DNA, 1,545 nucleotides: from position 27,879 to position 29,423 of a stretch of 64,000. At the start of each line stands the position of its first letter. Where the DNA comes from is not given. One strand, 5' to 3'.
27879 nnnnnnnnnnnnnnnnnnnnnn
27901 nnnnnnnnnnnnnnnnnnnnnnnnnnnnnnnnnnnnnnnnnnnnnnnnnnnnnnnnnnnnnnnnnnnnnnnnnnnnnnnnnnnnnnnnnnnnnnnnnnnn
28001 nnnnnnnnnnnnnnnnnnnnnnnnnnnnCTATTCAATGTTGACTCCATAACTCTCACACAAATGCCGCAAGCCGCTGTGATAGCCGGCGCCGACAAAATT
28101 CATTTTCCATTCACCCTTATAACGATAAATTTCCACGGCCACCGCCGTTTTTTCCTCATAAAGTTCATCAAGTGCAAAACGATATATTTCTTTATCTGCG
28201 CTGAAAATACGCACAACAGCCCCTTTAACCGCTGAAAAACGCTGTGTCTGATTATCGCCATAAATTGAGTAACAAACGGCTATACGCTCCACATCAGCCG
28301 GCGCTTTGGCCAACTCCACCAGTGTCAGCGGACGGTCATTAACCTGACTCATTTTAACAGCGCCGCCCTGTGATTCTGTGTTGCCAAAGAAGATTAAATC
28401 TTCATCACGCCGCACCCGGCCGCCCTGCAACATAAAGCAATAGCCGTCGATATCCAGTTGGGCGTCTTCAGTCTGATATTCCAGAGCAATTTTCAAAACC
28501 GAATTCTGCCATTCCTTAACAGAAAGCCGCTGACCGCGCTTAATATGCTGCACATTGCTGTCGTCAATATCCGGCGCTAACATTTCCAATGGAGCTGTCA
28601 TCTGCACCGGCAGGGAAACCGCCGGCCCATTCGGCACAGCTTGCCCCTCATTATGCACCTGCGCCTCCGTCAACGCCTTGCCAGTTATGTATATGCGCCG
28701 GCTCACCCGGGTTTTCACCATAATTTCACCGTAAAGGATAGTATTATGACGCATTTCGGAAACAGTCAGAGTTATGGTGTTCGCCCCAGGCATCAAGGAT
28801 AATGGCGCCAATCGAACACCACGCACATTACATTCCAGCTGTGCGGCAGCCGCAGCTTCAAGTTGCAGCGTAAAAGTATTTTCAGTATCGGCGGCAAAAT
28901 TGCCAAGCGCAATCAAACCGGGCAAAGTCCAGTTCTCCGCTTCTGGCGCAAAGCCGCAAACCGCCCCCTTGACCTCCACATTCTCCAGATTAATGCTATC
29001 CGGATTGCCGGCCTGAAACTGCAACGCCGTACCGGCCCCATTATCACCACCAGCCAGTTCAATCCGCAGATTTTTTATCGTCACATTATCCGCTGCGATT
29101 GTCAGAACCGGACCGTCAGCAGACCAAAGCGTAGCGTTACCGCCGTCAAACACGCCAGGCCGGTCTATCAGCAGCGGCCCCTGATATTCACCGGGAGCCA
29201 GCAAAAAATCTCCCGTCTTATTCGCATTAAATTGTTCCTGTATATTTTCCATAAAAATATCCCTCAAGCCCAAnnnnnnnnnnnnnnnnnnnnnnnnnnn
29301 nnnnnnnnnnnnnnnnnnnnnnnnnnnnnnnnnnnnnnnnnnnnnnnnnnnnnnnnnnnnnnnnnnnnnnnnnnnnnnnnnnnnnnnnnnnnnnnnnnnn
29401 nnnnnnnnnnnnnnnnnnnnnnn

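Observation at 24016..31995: TerD-centred Ter stress-response island with a predicted nucleoside-like metabolite biosynthetic module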

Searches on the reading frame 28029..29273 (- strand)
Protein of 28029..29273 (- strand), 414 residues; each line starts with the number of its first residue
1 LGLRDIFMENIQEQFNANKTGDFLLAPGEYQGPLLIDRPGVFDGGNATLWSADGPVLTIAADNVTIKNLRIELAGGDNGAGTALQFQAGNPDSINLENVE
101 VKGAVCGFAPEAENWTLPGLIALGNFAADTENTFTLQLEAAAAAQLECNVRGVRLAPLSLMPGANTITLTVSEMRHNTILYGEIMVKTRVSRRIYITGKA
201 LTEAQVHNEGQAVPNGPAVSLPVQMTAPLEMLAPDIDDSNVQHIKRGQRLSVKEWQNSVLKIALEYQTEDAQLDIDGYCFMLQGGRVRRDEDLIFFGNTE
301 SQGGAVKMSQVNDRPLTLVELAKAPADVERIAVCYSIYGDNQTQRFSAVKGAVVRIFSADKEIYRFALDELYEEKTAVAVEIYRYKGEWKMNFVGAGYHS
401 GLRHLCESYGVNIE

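Call 3: search_protein_families(library=pfam, proteins=[window:28029-29273:-], max_evalue=0.01)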
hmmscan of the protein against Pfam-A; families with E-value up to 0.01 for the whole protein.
window:28029-29273:- (414 aa): 1 family
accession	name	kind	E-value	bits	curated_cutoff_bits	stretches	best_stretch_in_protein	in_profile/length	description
PF02342.23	TerD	-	1.3e-35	123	25.3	1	244-409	5-187/187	TerD domain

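Call 6: search_protein_families(library=ncbifam, proteins=[window:28029-29273:-], max_evalue=0.001)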
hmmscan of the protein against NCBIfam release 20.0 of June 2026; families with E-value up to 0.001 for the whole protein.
window:28029-29273:- (414 aa): 1 family
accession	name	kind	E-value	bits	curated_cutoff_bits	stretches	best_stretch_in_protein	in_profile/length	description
TIGR04247.1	NosD_copper_fam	subfamily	5.9e-07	28.4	300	1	12-111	2-103/377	nitrous oxide reductase family maturation protein NosD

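Call 7: search_protein_families(library=padloc, proteins=[window:28029-29273:-], max_evalue=0.001)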
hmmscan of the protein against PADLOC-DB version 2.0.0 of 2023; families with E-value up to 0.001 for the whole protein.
window:28029-29273:- (414 aa): 0 families

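Call 20: find_homologous_proteins(query=window:28029-29252:-, max_evalue=0.001)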
Query window:28029-29252:- (407 aa): 153 proteins with E <= 0.001 among 8000 candidates; the best 120 are listed.
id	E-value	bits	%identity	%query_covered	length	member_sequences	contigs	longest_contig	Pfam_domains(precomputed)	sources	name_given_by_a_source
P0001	8.6e-268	906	99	100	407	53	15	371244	PF02342.24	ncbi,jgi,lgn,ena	-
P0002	2.6e-228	776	84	100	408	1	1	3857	PF02342.24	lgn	-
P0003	2.4e-221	753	82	100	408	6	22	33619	PF02342.24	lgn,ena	-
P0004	4.0e-201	686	76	100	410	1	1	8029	PF02342.24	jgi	-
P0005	4.4e-201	686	76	100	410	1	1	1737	PF02342.24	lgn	-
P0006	3.9e-184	630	70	100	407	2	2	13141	PF02342.24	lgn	-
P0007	7.0e-181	619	70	100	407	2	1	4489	PF02342.24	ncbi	-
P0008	3.6e-179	614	67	100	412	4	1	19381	PF02342.24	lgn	-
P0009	2.0e-178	611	68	100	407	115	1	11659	PF02342.24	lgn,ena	-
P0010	2.3e-150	519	57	100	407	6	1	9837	PF02342.24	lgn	-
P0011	7.9e-150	517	57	100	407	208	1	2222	PF02342.24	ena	-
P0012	2.7e-149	515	57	100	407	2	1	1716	PF02342.24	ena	-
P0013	6.6e-149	514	56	100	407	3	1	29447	PF02342.24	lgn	-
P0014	6.2e-148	511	56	100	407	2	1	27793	PF02342.24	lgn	-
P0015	6.8e-147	507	56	100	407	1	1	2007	PF02342.24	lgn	-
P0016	6.2e-144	498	55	100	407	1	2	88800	PF02342.24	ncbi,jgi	jgi:stress response protein SCP2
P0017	3.9e-143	495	55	100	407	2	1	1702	PF02342.24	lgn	-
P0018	9.8e-142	491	54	100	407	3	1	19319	PF02342.24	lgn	-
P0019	1.5e-141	490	54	100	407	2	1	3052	PF02342.24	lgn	-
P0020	2.2e-140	486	54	100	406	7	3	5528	PF02342.24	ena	-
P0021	7.3e-140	484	53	100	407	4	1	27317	PF02342.24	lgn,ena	-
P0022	8.1e-140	484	54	100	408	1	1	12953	PF02342.24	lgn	-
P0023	1.6e-139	483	54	100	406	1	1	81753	PF02342.24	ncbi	-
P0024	3.4e-139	482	54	100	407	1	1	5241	PF02342.24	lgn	-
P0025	6.8e-138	478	53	100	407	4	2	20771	PF02342.24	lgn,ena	-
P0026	1.6e-137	477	54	100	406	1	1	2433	PF02342.24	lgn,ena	-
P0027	4.6e-136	472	54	100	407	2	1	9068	PF02342.24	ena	-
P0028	7.2e-136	471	53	100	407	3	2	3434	PF02342.24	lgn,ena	-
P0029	4.1e-135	469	53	100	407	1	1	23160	PF02342.24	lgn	-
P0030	7.0e-135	468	52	100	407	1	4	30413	PF02342.24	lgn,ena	-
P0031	4.3e-134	465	52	100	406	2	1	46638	PF02342.24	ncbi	-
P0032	1.4e-133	464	51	100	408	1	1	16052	PF02342.24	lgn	-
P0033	9.3e-133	461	51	100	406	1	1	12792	PF02342.24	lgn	-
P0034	2.9e-132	459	51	100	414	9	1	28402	PF02342.24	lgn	-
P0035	4.5e-132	459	51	100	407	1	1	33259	PF02342.24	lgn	-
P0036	6.3e-132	458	52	100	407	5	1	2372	PF02342.24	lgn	-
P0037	9.9e-132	458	51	100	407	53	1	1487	PF02342.24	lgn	-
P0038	1.8e-131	457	51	100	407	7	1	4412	PF02342.24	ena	-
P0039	4.6e-131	455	52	100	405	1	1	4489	PF02342.24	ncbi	-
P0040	8.4e-131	455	52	100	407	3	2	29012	PF02342.24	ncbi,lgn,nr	ncbi:MAG: hypothetical protein EOM45_01225 [Clostridia bacterium]|nr:hypothetical protein [Clostridi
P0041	4.4e-129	449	52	100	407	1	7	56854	PF02342.24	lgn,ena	-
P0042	2.3e-128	446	50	100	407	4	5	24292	PF02342.24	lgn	-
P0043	4.7e-128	445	50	100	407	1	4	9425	PF02342.24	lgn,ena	-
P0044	2.7e-126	440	52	100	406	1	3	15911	PF02342.24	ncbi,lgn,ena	-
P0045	1.0e-125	438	50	100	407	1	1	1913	PF02342.24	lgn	-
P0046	1.2e-124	434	54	100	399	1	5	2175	PF02342.24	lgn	-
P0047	1.4e-123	431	50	100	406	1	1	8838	PF02342.24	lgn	-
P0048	3.2e-123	430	50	100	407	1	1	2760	PF02342.24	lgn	-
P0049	5.4e-123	429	50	99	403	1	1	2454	PF02342.24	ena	-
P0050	1.3e-122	428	50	100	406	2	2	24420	PF02342.24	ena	-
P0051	9.2e-121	421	48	100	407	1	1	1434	PF02342.24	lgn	-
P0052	1.5e-120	421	43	100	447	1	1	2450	PF02342.24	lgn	-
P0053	2.9e-120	420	49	100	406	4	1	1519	PF02342.24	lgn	-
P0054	3.6e-120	420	50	100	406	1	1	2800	PF02342.24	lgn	-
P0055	3.7e-120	419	49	100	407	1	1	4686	PF02342.24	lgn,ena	-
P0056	5.3e-120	419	49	100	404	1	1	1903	PF02342.24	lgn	-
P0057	5.2e-119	416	47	100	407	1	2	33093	PF02342.24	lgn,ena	-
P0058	9.8e-119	415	50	100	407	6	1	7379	PF02342.24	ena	-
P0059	1.1e-117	411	51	100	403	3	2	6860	PF02342.24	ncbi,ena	-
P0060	2.8e-117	410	47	100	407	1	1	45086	PF02342.24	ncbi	-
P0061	3.0e-117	410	48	100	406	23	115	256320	PF02342.24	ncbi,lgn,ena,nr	ncbi:MAG: hypothetical protein HFG60_02160 [Lachnospiraceae bacterium]|nr:hypothetical protein [Lach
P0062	3.2e-115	403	49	100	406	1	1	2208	PF02342.24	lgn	-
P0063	5.0e-115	403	46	100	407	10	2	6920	PF02342.24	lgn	-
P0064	1.9e-114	401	47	100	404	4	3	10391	PF02342.24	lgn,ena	-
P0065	5.4e-114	399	52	85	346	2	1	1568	PF02342.24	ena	-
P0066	6.4e-114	399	47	100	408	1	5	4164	PF02342.24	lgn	-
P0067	8.3e-114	399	47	99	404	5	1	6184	PF02342.24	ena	-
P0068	2.9e-113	397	48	100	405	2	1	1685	PF02342.24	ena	-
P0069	6.9e-113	396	49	100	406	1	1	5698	PF02342.24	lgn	-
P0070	1.1e-112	395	46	100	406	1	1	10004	PF02342.24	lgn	-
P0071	2.7e-112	394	45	100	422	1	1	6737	PF02342.24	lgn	-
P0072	9.6e-112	392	46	100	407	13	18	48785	PF02342.24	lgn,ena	-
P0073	1.0e-111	392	49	100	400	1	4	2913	PF02342.24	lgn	-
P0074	7.1e-111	389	46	100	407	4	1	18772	PF02342.24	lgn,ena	-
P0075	7.2e-111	389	47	100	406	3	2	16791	PF02342.24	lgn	-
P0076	9.6e-111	388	46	100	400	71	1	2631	PF02342.24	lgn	-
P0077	9.6e-111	388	46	100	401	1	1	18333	PF02342.24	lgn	-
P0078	1.2e-110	388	47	100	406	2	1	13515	PF02342.24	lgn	-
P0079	1.3e-110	388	48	100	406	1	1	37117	PF02342.24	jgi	-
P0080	1.3e-110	388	44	100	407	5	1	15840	PF02342.24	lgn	-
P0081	1.7e-110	388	46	100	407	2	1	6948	PF02342.24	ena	-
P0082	5.0e-110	386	45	100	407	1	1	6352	PF02342.24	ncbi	-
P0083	5.6e-110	386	47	100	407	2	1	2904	PF02342.24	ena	-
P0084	8.3e-110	385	44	100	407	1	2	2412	PF02342.24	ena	-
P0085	9.3e-110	385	45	100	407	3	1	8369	PF02342.24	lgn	-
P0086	1.3e-109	385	46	100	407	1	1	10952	PF02342.24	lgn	-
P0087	1.9e-109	384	45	100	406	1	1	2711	PF02342.24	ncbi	-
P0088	2.9e-109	384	48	100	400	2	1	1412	PF02342.24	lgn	-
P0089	4.1e-109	383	48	100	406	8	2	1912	PF02342.24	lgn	-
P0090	8.8e-109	382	47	100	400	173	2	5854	PF02342.24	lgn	-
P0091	1.7e-108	381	45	100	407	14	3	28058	PF02342.24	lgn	-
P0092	1.7e-108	381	45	100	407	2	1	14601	PF02342.24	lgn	-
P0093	2.1e-108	381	45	99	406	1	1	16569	PF02342.24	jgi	-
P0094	7.0e-108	379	45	100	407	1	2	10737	PF02342.24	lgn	-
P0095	8.3e-108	379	44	100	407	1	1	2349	PF02342.24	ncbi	-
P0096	8.9e-108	379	44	100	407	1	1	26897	PF02342.24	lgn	-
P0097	1.4e-107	378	45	100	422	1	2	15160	PF02342.24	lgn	-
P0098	1.7e-107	378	45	100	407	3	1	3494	PF02342.24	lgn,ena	-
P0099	1.8e-107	378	45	100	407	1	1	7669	PF02342.24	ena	-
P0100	8.7e-107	375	46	100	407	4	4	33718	PF02342.24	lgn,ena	-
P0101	4.0e-106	373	46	100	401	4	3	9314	PF02342.24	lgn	-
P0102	4.1e-106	373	48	99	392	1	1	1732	PF02342.24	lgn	-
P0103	4.7e-106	373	46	100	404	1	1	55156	PF02342.24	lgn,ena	-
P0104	8.9e-106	372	44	100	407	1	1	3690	PF02342.24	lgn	-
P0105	1.5e-105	371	47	99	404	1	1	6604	PF02342.24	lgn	-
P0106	4.9e-105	370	43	100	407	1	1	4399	PF02342.24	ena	-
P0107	1.8e-104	368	45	100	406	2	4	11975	PF02342.24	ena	-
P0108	1.8e-104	368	43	100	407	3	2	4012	PF02342.24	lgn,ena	-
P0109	4.3e-104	367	44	100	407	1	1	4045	PF02342.24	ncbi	-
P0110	3.9e-103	363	47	100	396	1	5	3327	PF02342.24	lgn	-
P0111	5.9e-103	363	54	76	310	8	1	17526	PF02342.24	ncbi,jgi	jgi:hypothetical protein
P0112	2.7e-102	361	45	100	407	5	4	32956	PF02342.24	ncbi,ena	-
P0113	4.9e-102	360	45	100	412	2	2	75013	PF02342.24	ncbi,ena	-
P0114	9.4e-102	359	44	100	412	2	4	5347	PF02342.24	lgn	-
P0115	1.6e-101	358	47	100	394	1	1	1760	PF02342.24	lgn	-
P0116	2.1e-101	358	49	96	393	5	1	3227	PF02342.24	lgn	-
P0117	1.2e-100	355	44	100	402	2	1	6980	PF02342.24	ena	-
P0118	1.6e-100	355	44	100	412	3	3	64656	PF02342.24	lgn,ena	-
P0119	3.6e-100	354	45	100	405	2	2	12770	PF02342.24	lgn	-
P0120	4.2e-99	350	43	100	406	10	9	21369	PF02342.24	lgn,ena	-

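Call 23: find_related_loci(query=A1, collection=genome_contigs, flank=10000)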
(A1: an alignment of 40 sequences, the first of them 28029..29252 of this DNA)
Query A1 (407 aa) in genome_contigs; peptide patterns used: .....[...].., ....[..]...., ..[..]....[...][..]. (x = any residue, [..] = any of these).
599 stretches matched a pattern (row limit reached: there are more); 197 encode a relative of the query (tblastn E <= 1e-3); the best 80 are kept; 76 distinct loci.
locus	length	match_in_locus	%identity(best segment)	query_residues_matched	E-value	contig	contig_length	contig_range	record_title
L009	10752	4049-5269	96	1-407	0e+0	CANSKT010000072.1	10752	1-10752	MAG TPA_asm: uncultured Peptococcaceae bacterium isolate SRR15633974_bin.16_metawrap_v1.3_MAG genome assembly, contig: N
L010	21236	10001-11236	68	1-407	0e+0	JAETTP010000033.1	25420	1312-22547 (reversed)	MAG: Bacillota bacterium isolate S4_Bin7 scaffold_2266, whole genome shotgun sequence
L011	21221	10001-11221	68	1-407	0e+0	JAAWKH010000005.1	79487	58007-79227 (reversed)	MAG: Peptococcaceae bacterium isolate ABMPRH_86_1 SL341413_scaffold_226, whole genome shotgun sequence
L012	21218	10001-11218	54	1-407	2e-146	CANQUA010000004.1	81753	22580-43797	MAG: uncultured Lachnospiraceae bacterium isolate Lapin-023__bin81 genome assembly, contig: Lapin-023__NODE_389_length_8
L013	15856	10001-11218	52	1-407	2e-133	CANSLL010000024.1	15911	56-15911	MAG TPA_asm: uncultured Clostridia bacterium isolate SRR13921777_bin.10_metawrap_v1.3_MAG genome assembly, contig: NODE.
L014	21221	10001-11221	50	1-407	2e-125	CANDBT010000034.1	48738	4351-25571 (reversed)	MAG TPA_asm: uncultured bacterium isolate ERR6760060_bin.77_metawrap_v1.3_MAG genome assembly, contig: ERZ12802922.836,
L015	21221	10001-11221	46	1-407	1e-124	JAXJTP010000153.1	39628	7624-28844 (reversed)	MAG: Acutalibacteraceae bacterium isolate DOME_MAG_4467 4467_C0310_k141_566355, whole genome shotgun sequence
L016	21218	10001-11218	48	1-407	2e-124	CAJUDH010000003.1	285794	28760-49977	MAG TPA_asm: uncultured Lachnospiraceae bacterium isolate MGBC129914 genome assembly, contig: MGBC129914.3, whole genome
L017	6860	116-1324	51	1-407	1e-119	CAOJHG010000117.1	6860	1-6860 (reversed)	MAG TPA_asm: uncultured Oscillibacter sp. isolate SRR15604491_bin.51_metawrap_v1.3_MAG genome assembly, contig: NODE.908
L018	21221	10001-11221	46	1-407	4e-118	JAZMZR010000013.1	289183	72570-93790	MAG: Candidatus Limivicinus sp. isolate T1900044749_TS20190415.MAGScoT_cleanbin_000043 SGB_2169_k141_2605113, whole geno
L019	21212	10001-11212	47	1-407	5e-118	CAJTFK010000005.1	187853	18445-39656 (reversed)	Oscillospiraceae bacterium isolate C15_39_OV_BP genome assembly, contig: MGBC000151.5, whole genome shotgun sequence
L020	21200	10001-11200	47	1-407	3e-115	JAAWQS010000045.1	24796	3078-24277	MAG: Oscillospiraceae bacterium isolate ABMPRH_163_1 SL341404_scaffold_5951, whole genome shotgun sequence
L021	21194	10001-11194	47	1-407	1e-112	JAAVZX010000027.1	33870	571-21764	MAG: Oscillibacter sp. isolate ABMPRH_166_1 k141_572194, whole genome shotgun sequence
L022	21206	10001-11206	45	1-407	8e-112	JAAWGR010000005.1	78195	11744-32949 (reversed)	MAG: Oscillibacter sp. isolate ABMPRH_165_1 SL341417_scaffold_635, whole genome shotgun sequence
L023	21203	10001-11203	45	1-407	3e-111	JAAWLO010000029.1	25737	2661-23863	MAG: Oscillibacter sp. isolate ABMPRH_166_2 SL341411_scaffold_4777, whole genome shotgun sequence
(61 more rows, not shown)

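Call 31: predict_structure(alignment_id=A1)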
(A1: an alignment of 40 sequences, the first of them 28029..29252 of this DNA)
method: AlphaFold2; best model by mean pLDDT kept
length: 407 residues; sequences in the alignment: 40
mean_pLDDT: 85.9   pTM: 0.54
mean pLDDT of the five models: 85.9, 84.6, 83.7, 83.2, 82.5
residues with pLDDT >= 90: 217; 70-90: 146; 50-70: 27; < 50: 17
segments of 3 or more residues with pLDDT < 50: 207-220
pLDDT, mean of each block of 10 residues (from residue 1): 84 90 92 95 92 97 82 82 92 93 89 87 91 95 91 94 90 88 92 86 51 34 59 81 91 93 81 92 84 92 87 95 94 79 90 89 88 93 92 78 78
secondary structure, 60 per line:
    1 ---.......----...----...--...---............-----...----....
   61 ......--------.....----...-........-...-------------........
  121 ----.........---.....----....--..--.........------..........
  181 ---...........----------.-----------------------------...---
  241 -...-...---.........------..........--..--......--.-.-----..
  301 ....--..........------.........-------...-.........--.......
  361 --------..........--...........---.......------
elements in order: H4-10 E15-17 E22-24 E27-29 E33-44 E50-52 E57-66 E75-79 E88-95 E97-99 E113-120 E125-133 E137-141 E146-149 E156-164 E171-180 E184-194 E235-237 E242-244 E252-260 E267-276 E286-288 E299-304 E307-313 E323-331 E343-351 E354-360 E369-378 E381-391 H395-401

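Call 33: fold_search(model_id=the predicted structure, library=pdb)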
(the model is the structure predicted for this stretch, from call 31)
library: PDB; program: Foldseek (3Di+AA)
matches with E <= 10: 1815; with E <= 0.001: 34
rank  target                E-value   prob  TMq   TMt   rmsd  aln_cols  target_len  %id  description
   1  9a6r_B                2.7e-13  1.00  0.39  0.77   2.4       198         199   23  Integrative model of GLPD-SCP2 by crosslinking MS and deep learning (released 2024-09-18)
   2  3ibz                  6.1e-11  1.00  0.35  0.76   2.8       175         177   31  Crystal structure of putative tellurium resistant like protein (TerD) from Streptomyces coelicolor A3(2) (released 2009-08-18)
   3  2kxt_MODEL_1_A        1.5e-08  1.00  0.33  0.71   3.8       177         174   29  NMR structure and calcium-binding properties of the tellurite resistance protein TerD from Klebsiella pneumoni (released 2010-12-22)
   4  9ijj_L                1.8e-06  1.00  0.17  0.28  14.4       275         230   11  In situ structure of the central apparatus in mouse sperm axoneme. (released 2025-06-04)
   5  2qng                  1.9e-06  1.00  0.33  0.74   4.0       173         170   15  Crystal structure of unknown function protein SAV2460 (released 2007-07-31)
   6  9ijj_4K               3.0e-06  1.00  0.19  0.20  17.5       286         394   12  In situ structure of the central apparatus in mouse sperm axoneme. (released 2025-06-04)
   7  2qz7_A                5.5e-06  1.00  0.33  0.73   4.3       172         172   16  The crystal structure of a homologue of telluride resistance protein (TerD), SCO6318 from Streptomyces coelicolor A3(2 (released 2007-08-28)
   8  7sqc_M1               9.2e-06  1.00  0.18  0.13  14.8       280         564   10  Ciliary C1 central pair apparatus isolated from Chlamydomonas reinhardtii (released 2022-04-13)
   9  7sqc_F1               1.5e-05  1.00  0.18  0.16  16.9       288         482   12  Ciliary C1 central pair apparatus isolated from Chlamydomonas reinhardtii (released 2022-04-13)
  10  7sqc_2B               1.7e-05  1.00  0.18  0.11  18.4       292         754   11  Ciliary C1 central pair apparatus isolated from Chlamydomonas reinhardtii (released 2022-04-13)
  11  7sqc_2A               2.2e-05  1.00  0.19  0.11  18.5       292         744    9  Ciliary C1 central pair apparatus isolated from Chlamydomonas reinhardtii (released 2022-04-13)
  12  2qz7_B                2.3e-05  1.00  0.33  0.73   3.6       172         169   17  The crystal structure of a homologue of telluride resistance protein (TerD), SCO6318 from Streptomyces coelicolor A3(2 (released 2007-08-28)
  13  9ijj_C                3.9e-05  1.00  0.19  0.08  16.9       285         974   10  In situ structure of the central apparatus in mouse sperm axoneme. (released 2025-06-04)
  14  9ijj_E                5.7e-05  1.00  0.15  0.13  17.3       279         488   13  In situ structure of the central apparatus in mouse sperm axoneme. (released 2025-06-04)
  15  7n6g_3J               9.2e-05  1.00  0.17  0.19  14.2       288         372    8  C1 of central pair (released 2022-05-18)
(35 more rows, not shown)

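Call 65: search_dna_similar(query=window:28029-29252:-, collection=plasmids, mode=protein, max_rows=12)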
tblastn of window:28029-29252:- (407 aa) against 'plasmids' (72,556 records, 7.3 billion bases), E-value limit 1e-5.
Records with a match: 2603; places in all: 9944; records where one place covers at least 80% of the query: 0.
Best place of each record, by identity: <60% 2603.
By first word of the organism name: Klebsiella 1065; Escherichia 440; Enterobacter 364; Salmonella 350; Pseudomonas 135; Citrobacter 65; Raoultella 34; Streptomyces 26; Leclercia 19; Rhodococcus 18; and 48 more.
By predicted mobility (MOB-suite, as given by PLSDB): conjugative 1662; non-mobilizable 881; mobilizable 60.
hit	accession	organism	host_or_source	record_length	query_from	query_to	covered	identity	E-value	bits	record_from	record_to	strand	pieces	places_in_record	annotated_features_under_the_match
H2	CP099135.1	Escherichia coli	culture,Pooled sediment sample ...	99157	147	406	64%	26.7%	5e-14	82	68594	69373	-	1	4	TerD family protein | terD: tellurium resistance membrane protein TerD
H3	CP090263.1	Escherichia coli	Homo sapiens,nasopharyngeal swab ...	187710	147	406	64%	26.7%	5e-14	82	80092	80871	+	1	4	TerD family protein | terD: tellurium resistance membrane protein TerD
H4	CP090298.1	Escherichia coli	Homo sapiens,anal swab specimens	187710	147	406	64%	26.7%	5e-14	82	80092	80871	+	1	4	TerD family protein | terD: tellurium resistance membrane protein TerD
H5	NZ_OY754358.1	Escherichia coli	hen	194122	147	406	64%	26.7%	5e-14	82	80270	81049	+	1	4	TerD family protein | terD: tellurium resistance membrane protein TerD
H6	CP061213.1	Escherichia coli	Sheep,cell culture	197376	147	406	64%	26.7%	5e-14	82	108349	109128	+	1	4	TerD family protein | terD: tellurium resistance membrane protein TerD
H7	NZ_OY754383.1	Escherichia coli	hen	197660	147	406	64%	26.7%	5e-14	82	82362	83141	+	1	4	TerD family protein | terD: tellurium resistance membrane protein TerD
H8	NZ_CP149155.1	Salmonella enterica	Pig,single cell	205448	147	406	64%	26.7%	5e-14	82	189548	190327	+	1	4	TerD family protein | terD: tellurium resistance membrane protein TerD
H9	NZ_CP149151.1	Salmonella enterica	Pig,single cell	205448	147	406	64%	26.7%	5e-14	82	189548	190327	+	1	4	TerD family protein | terD: tellurium resistance membrane protein TerD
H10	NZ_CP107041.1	Klebsiella oxytoca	-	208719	147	406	64%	26.7%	5e-14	82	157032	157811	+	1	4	TerD family protein | terD: tellurium resistance membrane protein TerD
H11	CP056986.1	Escherichia coli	culture,Pooled pig faecal samples ...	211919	147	406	64%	26.7%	5e-14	82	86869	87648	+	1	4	TerD family protein | terD: tellurium resistance membrane protein TerD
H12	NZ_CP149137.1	Salmonella enterica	Pig,single cell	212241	147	406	64%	26.7%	5e-14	82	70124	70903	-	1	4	TerD family protein | terD: tellurium resistance membrane protein TerD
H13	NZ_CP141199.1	Escherichia coli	-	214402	147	406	64%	26.7%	5e-14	82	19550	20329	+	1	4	TerD family protein | terD: tellurium resistance membrane protein TerD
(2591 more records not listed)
